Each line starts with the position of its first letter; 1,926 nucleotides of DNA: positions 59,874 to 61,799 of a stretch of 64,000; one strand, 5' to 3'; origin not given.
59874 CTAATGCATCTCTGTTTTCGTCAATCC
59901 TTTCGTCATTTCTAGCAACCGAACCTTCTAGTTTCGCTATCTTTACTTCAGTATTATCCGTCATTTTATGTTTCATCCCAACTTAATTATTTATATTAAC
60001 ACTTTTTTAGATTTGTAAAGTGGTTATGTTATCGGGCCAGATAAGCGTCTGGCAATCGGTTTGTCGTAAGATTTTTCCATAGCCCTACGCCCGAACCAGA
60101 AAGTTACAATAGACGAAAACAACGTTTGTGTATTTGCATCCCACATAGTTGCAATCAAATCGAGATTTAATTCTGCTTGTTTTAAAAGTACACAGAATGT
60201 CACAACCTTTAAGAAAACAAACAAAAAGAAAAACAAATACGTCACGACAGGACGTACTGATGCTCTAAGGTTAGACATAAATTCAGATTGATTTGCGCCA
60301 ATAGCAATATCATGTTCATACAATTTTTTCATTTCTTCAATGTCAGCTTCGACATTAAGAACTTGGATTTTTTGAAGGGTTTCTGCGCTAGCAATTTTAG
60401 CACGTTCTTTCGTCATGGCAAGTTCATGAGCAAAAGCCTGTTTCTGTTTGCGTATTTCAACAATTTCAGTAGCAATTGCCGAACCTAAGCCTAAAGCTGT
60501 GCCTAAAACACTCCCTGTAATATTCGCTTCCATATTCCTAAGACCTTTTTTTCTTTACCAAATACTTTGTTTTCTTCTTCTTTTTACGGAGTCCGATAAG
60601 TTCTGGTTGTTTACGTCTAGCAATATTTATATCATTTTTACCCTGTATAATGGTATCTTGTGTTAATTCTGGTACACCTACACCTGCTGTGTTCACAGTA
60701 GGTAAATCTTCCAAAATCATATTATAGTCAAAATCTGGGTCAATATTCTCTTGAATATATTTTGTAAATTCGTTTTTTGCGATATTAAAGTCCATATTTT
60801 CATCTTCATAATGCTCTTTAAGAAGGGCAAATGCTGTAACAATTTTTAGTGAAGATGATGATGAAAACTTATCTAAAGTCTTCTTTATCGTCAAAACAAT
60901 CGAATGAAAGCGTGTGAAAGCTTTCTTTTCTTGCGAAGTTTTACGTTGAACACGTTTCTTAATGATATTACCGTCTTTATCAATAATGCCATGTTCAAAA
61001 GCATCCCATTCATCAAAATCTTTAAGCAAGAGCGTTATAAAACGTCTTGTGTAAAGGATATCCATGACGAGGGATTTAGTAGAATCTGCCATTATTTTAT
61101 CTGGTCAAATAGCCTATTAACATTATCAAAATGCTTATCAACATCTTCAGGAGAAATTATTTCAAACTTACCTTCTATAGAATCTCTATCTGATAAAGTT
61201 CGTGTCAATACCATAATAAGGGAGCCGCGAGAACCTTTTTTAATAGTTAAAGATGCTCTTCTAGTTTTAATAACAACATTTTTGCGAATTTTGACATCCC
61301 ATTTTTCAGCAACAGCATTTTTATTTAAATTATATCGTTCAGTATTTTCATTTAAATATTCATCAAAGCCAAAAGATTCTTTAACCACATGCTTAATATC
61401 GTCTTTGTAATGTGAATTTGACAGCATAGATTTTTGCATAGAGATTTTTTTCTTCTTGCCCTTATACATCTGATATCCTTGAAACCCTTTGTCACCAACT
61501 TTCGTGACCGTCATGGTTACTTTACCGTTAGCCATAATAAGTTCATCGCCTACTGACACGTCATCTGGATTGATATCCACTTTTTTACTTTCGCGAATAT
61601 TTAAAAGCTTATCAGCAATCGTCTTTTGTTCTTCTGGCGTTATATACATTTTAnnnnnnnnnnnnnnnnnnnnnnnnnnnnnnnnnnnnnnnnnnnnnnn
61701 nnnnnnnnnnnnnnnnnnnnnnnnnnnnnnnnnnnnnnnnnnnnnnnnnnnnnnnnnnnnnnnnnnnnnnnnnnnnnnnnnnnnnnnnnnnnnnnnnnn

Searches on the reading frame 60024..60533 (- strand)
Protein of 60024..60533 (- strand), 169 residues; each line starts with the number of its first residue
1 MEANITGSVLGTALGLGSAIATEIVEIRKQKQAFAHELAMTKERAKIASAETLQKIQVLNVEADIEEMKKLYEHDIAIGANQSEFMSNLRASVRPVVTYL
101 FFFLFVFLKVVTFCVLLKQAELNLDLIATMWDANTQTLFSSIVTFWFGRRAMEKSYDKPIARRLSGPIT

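Call 110: search_protein_families(library=pfam, proteins=[window:60024-60533:-], max_evalue=0.01)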
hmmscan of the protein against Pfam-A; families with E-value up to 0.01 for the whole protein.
window:60024-60533:- (169 aa): 1 family
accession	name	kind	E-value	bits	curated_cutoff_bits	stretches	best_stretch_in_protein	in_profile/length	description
PF12836.13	HHH_3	-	0.0018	18.8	27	0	13-36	19-42/65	Helix-hairpin-helix motif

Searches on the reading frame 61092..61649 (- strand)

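Call 110: search_protein_families(library=pfam, proteins=[window:61092-61649:-], max_evalue=0.01)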
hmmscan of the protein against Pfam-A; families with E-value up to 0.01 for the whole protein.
window:61092-61649:- (185 aa): 1 family
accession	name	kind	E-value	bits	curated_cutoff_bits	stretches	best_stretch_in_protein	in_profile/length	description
PF24203.1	Phage_ProQ_C_like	-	0.0011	20.1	27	1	30-87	5-66/112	Phage ProQ C-terminal-like domain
